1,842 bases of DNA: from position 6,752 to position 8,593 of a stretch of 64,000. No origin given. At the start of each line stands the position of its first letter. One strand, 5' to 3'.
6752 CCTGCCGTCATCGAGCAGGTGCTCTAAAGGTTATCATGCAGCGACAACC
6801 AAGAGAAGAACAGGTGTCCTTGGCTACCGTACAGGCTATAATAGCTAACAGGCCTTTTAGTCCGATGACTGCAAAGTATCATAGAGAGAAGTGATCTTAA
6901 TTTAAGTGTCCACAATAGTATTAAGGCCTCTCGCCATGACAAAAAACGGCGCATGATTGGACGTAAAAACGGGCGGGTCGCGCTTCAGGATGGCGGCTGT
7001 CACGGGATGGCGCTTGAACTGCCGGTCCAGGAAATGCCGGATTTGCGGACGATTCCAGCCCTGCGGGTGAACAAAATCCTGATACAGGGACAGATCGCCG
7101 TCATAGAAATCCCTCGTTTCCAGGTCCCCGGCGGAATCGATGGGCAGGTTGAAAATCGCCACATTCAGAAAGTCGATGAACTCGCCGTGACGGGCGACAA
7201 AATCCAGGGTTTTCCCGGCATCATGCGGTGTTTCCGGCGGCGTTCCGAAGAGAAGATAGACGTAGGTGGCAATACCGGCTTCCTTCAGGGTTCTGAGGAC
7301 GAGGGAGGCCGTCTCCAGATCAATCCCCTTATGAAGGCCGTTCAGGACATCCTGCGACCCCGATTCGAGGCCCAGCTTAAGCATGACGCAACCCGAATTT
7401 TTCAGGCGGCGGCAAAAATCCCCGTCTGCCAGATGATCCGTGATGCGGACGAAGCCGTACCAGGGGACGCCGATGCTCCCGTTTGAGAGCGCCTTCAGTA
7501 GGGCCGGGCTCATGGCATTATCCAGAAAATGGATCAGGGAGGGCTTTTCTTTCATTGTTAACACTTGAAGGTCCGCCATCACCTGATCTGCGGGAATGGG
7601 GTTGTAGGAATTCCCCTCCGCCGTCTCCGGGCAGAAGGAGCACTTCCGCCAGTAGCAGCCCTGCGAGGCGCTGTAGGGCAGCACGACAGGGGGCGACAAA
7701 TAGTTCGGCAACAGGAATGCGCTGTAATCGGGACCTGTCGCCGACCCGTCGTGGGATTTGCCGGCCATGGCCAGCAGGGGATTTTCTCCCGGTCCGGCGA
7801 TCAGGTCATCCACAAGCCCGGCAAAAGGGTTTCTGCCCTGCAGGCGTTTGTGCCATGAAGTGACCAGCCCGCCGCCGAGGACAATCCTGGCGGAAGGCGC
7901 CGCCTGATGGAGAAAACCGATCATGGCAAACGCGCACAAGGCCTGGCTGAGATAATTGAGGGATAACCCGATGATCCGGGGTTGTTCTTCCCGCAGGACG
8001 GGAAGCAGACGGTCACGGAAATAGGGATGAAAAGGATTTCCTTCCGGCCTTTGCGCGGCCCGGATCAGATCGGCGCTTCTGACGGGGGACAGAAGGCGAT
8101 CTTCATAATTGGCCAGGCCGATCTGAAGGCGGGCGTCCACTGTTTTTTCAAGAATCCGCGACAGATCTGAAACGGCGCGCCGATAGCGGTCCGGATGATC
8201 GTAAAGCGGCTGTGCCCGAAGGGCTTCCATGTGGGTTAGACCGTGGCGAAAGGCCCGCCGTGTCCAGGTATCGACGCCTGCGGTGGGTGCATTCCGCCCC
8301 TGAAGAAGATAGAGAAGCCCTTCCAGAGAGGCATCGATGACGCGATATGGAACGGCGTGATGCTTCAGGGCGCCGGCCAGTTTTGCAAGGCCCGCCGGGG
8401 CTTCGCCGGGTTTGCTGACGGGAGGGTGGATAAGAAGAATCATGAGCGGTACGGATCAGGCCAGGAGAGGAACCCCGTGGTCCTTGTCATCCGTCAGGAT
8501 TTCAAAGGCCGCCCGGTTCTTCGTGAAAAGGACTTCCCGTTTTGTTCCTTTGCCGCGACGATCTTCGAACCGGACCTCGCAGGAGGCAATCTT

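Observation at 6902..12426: Translationally coupled operon pairing a tocopherol-cyclase-like protein with a gamma-TMT-like methyltransferase, a B12-radical-SAM enzyme and an NDP-forming acyl-CoA synthetase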

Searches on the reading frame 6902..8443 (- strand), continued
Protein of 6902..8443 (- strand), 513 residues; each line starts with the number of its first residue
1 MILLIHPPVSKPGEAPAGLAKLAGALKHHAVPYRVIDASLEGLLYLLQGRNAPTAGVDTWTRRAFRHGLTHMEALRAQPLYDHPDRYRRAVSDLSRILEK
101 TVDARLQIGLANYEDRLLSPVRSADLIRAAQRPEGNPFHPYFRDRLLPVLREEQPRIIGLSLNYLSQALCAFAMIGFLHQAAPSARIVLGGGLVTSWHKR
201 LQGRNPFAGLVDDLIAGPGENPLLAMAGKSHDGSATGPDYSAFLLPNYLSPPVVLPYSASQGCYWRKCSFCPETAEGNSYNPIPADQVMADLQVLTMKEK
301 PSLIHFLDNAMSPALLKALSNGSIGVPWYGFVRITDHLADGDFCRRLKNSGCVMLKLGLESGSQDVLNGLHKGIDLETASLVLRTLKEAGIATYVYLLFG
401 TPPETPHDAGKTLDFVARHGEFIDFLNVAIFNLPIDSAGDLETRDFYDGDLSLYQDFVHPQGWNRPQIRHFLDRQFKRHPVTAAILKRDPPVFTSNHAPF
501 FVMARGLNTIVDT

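Call 46: search_protein_families(library=pfam, proteins=[L125:150-992:+, L156:5148-5963:+, L122:2283-4070:-, L147:943-1734:+, L160:4293-5978:-, L095:9546-9956:-, L116:1675-2061:-, L111:7618-7971:+, L156:10591-12390:+, L169:3652-4809:+], max_evalue=0.001)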
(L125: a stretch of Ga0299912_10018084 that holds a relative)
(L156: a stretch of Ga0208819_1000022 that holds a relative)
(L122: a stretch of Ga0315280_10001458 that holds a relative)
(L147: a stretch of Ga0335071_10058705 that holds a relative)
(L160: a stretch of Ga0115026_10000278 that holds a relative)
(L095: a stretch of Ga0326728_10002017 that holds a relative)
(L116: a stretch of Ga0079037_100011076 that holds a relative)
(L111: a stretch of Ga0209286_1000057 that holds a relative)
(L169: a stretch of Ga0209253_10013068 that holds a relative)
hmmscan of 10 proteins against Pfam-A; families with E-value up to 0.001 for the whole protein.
L125:150-992:+ (280 aa): 1 family
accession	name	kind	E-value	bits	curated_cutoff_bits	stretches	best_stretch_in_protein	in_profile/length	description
PF01261.30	AP_endonuc_2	-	8.4e-48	163.7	31.1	1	26-266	9-240/249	Xylose isomerase-like TIM barrel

L156:5148-5963:+ (271 aa): 1 family
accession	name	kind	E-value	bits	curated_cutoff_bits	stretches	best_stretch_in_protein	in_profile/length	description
PF04909.20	Amidohydro_2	-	2.6e-13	50.8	26.4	1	146-269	129-288/289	Amidohydrolase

L122:2283-4070:- (595 aa): 7 families
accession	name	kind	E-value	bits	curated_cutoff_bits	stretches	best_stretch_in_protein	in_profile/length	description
PF00441.29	Acyl-CoA_dh_1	-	9.9e-40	136.6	22.4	1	250-415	1-147/150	Acyl-CoA dehydrogenase, C-terminal domain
PF02771.21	Acyl-CoA_dh_N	-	1.6e-32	112.6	22.9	1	28-141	1-113/113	Acyl-CoA dehydrogenase, N-terminal domain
PF21263.2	Acyl-CoA-dh_C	-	6.2e-30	103.8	27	1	463-567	2-96/96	Acyl-CoA dehydrogenase, C-terminal domain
PF02770.24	Acyl-CoA_dh_M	-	7.3e-23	81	33.3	1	145-238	1-97/97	Acyl-CoA dehydrogenase, middle domain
PF08028.16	Acyl-CoA_dh_2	-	7.1e-14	52.7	22.7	1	267-406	3-133/134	Acyl-CoA dehydrogenase, C-terminal domain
PF22924.1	ACOX_C_alpha1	-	1.2e-05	25.6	27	1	263-408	7-159/169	Acyl-CoA oxidase, C-alpha1 domain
PF21343.2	ACAD9-ACADV_C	-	3.5e-05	24.5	27.8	1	472-543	18-90/120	ACAD9/ACADV, C-terminal domain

L147:943-1734:+ (263 aa): 1 family
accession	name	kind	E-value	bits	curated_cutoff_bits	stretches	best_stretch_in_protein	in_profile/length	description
PF00459.30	Inositol_P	-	4.3e-69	233.4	27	1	5-251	6-263/271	Inositol monophosphatase family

L160:4293-5978:- (561 aa): 12 families
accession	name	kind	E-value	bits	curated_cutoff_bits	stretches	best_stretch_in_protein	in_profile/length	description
PF00005.33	ABC_tran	-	3.8e-53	180.2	25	2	345-478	2-137/137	ABC transporter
PF13304.12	AAA_21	-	1.2e-16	62.2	27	0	175-228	245-304/304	AAA domain, putative AbiEii toxin, Type IV TA system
PF12848.13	ABC_tran_Xtn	-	3.7e-14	53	25.9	1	235-310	1-76/85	ABC transporter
PF02463.25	SMC_N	-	3.7e-10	40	40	0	358-512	28-205/220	RecF/RecN/SMC N terminal domain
PF01926.29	MMR_HSR1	-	8.3e-06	26.3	21.9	0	357-391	2-34/113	50S ribosome-binding GTPase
PF13401.12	AAA_22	-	8.6e-06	26.5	27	0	355-488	6-104/130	AAA domain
PF00350.29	Dynamin_N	-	2e-05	25.1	27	0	357-432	1-78/168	Dynamin family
PF13476.12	AAA_23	-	2.8e-05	25.3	27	0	353-385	18-53/201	AAA domain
PF13555.12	AAA_29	-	3.6e-05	23.8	27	0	346-371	14-39/61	P-loop containing region of AAA domain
PF13191.12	AAA_16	-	0.00024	22.1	32.6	0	355-490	25-154/167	AAA ATPase domain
PF13175.12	AAA_15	-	0.00059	20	32.1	0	40-79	28-55/374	AAA ATPase domain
PF13521.12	AAA_28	-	0.00078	20.1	27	0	359-399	4-40/164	AAA domain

L095:9546-9956:- (136 aa): 0 families

L116:1675-2061:- (128 aa): 1 family
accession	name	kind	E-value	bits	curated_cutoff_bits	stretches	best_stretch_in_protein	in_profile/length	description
PF07238.19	PilZ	-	3.1e-12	47.1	22.5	1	11-117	1-100/102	PilZ domain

L111:7618-7971:+ (117 aa): 0 families

L156:10591-12390:+ (599 aa): 8 families
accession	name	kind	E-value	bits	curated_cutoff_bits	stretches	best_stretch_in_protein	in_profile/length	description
PF00009.33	GTP_EFTU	-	8e-58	195.6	26.5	1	2-182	1-188/188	Elongation factor Tu GTP binding domain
PF06421.17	LepA_C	-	1.1e-48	164.3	29.7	1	488-594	1-107/107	GTP-binding protein LepA C-terminus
PF00679.30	EFG_C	-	2.1e-18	66.6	27.9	1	401-485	4-87/89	Elongation factor G C-terminus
PF03144.31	GTP_EFTU_D2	-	1.1e-11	45.4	30.3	1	205-275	1-73/73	Elongation factor Tu domain 2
PF00071.28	Ras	-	3.1e-06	27.3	21.6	1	66-180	43-160/162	Ras family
PF14492.12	EFG_III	-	3.6e-06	27.4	27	1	292-365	3-73/75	Elongation Factor G, domain III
PF22042.2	EF-G_D2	-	6.8e-06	26.5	27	1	191-275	2-82/84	Elongation factor G domain 2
PF01926.29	MMR_HSR1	-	0.00032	21.2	21.9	0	14-132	9-113/113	50S ribosome-binding GTPase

L169:3652-4809:+ (385 aa): 2 families
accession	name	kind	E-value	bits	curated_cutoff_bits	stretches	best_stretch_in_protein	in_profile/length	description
PF04055.27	Radical_SAM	-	7.5e-31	108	29.5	1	19-186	1-164/166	Radical SAM superfamily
PF06969.22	HemN_C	-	3.8e-11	43.3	24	1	314-377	3-66/67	HemN C-terminal domain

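Call 70: find_encoding_contigs(protein=P0128, flank=10000, max_places=1)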
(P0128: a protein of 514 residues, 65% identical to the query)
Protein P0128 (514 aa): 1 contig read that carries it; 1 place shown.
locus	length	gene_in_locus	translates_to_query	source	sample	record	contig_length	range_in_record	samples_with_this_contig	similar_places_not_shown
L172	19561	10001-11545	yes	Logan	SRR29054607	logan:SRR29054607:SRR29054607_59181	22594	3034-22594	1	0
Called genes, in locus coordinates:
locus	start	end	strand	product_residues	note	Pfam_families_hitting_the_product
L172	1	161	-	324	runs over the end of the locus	PF13623:SurA_N_2, PF13624:SurA_N_3, PF09312:SurA_N, PF13145:Rotamase_2, PF13616:Rotamase_3, PF00639:Rotamase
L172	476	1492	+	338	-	PF01073:3Beta_HSD, PF01370:Epimerase, PF02719:Polysacc_synt_2 (weak), PF04321:RmlD_sub_bind, PF05368:NmrA, PF16363:GDP_Man_Dehyd, PF13460:NAD_binding_10, PF07993:NAD_binding_4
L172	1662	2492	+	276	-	-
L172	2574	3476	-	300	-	PF01370:Epimerase, PF16363:GDP_Man_Dehyd (faint), PF08338:DUF1731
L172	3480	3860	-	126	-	-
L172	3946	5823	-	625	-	PF02550:AcetylCoA_hydro, PF13336:AcetylCoA_hyd_C, PF13302:Acetyltransf_3, PF13420:Acetyltransf_4, PF00583:Acetyltransf_1, PF13508:Acetyltransf_7 (weak)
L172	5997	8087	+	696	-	PF02629:CoA_binding, PF13380:CoA_binding_2, PF13607:Succ_CoA_lig, PF13549:ATP-grasp_5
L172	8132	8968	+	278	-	PF01209:Ubie_methyltran, PF02353:CMAS, PF13489:Methyltransf_23, PF08241:Methyltransf_11, PF08242:Methyltransf_12, PF13649:Methyltransf_25, PF13847:Methyltransf_31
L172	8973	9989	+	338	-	-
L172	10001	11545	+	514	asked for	PF04055:Radical_SAM (weak)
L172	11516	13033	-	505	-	PF03631:Virul_fac_BrkB, PF00027:cNMP_binding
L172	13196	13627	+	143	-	-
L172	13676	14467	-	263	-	PF00459:Inositol_P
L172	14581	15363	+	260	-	PF12844:HTH_19 (weak), PF13413:HTH_25, PF13464:RodZ_C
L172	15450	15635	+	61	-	PF02416:TatA_B_E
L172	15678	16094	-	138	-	PF00436:SSB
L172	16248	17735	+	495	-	PF01336:tRNA_anti-codon, PF00152:tRNA-synt_2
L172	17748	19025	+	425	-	PF12704:MacB_PCD, PF02687:FtsX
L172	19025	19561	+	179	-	?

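Call 71: find_encoding_contigs(protein=P0173, flank=10000, max_places=1)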
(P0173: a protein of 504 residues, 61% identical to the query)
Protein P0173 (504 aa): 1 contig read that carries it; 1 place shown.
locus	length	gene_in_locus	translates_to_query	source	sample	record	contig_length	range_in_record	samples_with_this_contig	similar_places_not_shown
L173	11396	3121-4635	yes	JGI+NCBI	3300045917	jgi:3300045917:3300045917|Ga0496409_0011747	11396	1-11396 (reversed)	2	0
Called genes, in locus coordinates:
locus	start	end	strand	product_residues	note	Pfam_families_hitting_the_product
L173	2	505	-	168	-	?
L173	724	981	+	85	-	-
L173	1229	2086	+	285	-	PF01209:Ubie_methyltran, PF13489:Methyltransf_23, PF02353:CMAS (weak), PF13847:Methyltransf_31, PF08241:Methyltransf_11, PF08242:Methyltransf_12, PF13649:Methyltransf_25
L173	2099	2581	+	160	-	-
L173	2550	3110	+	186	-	-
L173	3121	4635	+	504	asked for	PF04055:Radical_SAM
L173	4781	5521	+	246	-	PF01497:Peripla_BP_2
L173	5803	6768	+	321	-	PF01032:FecCD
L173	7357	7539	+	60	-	-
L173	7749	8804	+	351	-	PF07715:Plug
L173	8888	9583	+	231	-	PF00593:TonB_dep_Rec_b-barrel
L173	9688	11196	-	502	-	PF03631:Virul_fac_BrkB, PF00027:cNMP_binding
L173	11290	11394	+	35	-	?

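Call 76: predict_structure(alignment_id=A4)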
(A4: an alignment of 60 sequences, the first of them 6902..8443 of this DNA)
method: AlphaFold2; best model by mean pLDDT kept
length: 513 residues; sequences in the alignment: 60
mean_pLDDT: 90.8   pTM: 0.90
mean pLDDT of the five models: 90.8, 90.7, 90.2, 88.4, 83.7
residues with pLDDT >= 90: 385; 70-90: 100; 50-70: 21; < 50: 7
segments of 3 or more residues with pLDDT < 50: 508-513
pLDDT, mean of each block of 10 residues (from residue 1): 94 91 95 96 87 77 93 94 94 94 90 93 97 96 96 97 93 98 97 88 93 92 94 86 93 91 64 61 92 95 91 94 94 93 98 95 94 92 98 96 95 98 96 79 87 89 94 98 94 82 70 32
secondary structure, 60 per line:
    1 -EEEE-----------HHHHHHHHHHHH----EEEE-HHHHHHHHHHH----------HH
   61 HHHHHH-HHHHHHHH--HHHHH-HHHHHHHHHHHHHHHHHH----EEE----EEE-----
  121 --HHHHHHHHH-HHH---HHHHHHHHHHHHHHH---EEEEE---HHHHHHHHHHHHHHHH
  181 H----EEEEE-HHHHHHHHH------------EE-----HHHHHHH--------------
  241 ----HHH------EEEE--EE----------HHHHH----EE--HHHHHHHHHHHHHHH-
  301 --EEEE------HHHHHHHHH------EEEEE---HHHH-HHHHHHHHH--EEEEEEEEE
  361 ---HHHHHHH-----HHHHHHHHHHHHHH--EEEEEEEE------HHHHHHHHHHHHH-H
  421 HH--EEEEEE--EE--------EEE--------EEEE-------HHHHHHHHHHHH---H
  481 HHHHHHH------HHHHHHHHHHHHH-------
elements in order: E2-5 H17-28 E33-36 H38-48 H59-66 H68-75 H78-82 H84-101 E106-108 E113-115 H123-131 H139-153 E157-161 H165-181 E186-190 H192-200 H220-226 E254-257 H272-276 H285-299 E303-306 H313-321 E328-332 H336-339 H341-349 E352-360 H364-370 H376-389 E392-399 H406-418 E425-430 E443-445 E454-457 H465-476 H480-487 H494-506

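Call 79: fold_search(model_id=the predicted structure, library=pdb)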
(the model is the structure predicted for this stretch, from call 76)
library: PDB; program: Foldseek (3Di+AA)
matches with E <= 10: 1437; with E <= 0.001: 59
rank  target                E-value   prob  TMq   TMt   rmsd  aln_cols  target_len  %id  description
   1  6fd2_B                8.7e-13  1.00  0.50  0.55  11.9       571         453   16  Radical SAM 1,2-diol dehydratase AprD4 in complex with its substrate paromamine (released 2018-01-17)
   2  6fd2_A                2.4e-12  1.00  0.55  0.62   9.1       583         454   15  Radical SAM 1,2-diol dehydratase AprD4 in complex with its substrate paromamine (released 2018-01-17)
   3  6wte_A                7.4e-12  1.00  0.51  0.47   8.9       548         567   15  Structure of radical S-adenosylmethionine methyltransferase, TsrM, from Kitasatospora setae with cobalamin and [4Fe-4S (released 2020-12-23)
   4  6wte_B                1.1e-11  1.00  0.51  0.50   9.2       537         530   16  Structure of radical S-adenosylmethionine methyltransferase, TsrM, from Kitasatospora setae with cobalamin and [4Fe-4S (released 2020-12-23)
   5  6wtf_A                2.1e-11  1.00  0.49  0.47   9.2       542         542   16  Structure of radical S-adenosylmethionine methyltransferase, TsrM, from Kitasatospora setae with tryptophan substrate  (released 2020-12-23)
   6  5ul3                  5.7e-11  1.00  0.51  0.37   7.2       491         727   13  Structure of Cobalamin-dependent S-adenosylmethionine radical enzyme OxsB with aqua-cobalamin bound (released 2017-04-19)
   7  6wtf_B                6.0e-11  1.00  0.50  0.48   8.9       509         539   16  Structure of radical S-adenosylmethionine methyltransferase, TsrM, from Kitasatospora setae with tryptophan substrate  (released 2020-12-23)
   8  9ccb                  7.4e-11  1.00  0.38  0.45  10.4       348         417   18  X-ray crystal structure of methyl-coenzyme M reductase glutamine methylase (MgmA) from Methanothermobacter marburgensis  (released 2025-01-01)
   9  5ul4                  8.7e-11  1.00  0.50  0.36   7.5       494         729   14  Structure of Cobalamin-dependent S-adenosylmethionine radical enzyme OxsB with aqua-cobalamin and S-adenosylmethionine b (released 2017-04-19)
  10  5ul2                  1.8e-10  1.00  0.47  0.34   7.8       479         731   13  Structure of Apo, SeMet-labeled Cobalamin-dependent S-adenosylmethionine radical enzyme OxsB (released 2017-04-19)
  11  9n1d                  6.0e-10  1.00  0.47  0.39   9.3       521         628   13  Crystal structure of CysS from Corallococcus sp. CA054B with 5'-deoxyadenosine and methionine bound (released 2026-01-28)
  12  9a6d_A                1.1e-09  1.00  0.42  0.47   7.4       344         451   15  Integrative model of MTAB-YVFG by crosslinking MS and deep learning (released 2024-09-18)
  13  7mjy_A                1.4e-09  1.00  0.41  0.46   5.7       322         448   13  MiaB in the complex with s-adenosyl-L-homocysteine and RNA (released 2021-09-15)
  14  7mjz                  2.7e-09  1.00  0.45  0.51   9.2       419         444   13  The structure of MiaB with pentasulfide bridge (released 2021-09-15)
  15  7mjw_A                3.5e-09  1.00  0.40  0.45   5.7       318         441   14  Methylated MiaB in the complex with 5'-deoxyadenosine, methionine and RNA (released 2021-09-15)
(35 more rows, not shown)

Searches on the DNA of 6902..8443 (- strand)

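Call 73: search_rna_families(sources=[L173, L172, L004, L009], threshold=gathering)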
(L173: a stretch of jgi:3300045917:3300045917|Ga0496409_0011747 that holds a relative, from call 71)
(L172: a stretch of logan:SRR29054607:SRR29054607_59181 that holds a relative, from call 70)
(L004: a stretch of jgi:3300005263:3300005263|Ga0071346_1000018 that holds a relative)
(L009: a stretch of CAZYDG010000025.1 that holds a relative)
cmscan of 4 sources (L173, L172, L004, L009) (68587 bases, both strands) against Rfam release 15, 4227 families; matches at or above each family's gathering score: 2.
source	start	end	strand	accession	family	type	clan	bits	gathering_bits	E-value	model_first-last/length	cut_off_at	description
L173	5515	5683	+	RF00174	Cobalamin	Cis-reg; riboswitch;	CL00101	72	31.5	9.4e-16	1-189/189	no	Cobalamin riboswitch aptamer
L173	7545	7668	+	RF00174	Cobalamin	Cis-reg; riboswitch;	CL00101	45.5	31.5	3.5e-08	1-189/189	no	Cobalamin riboswitch aptamer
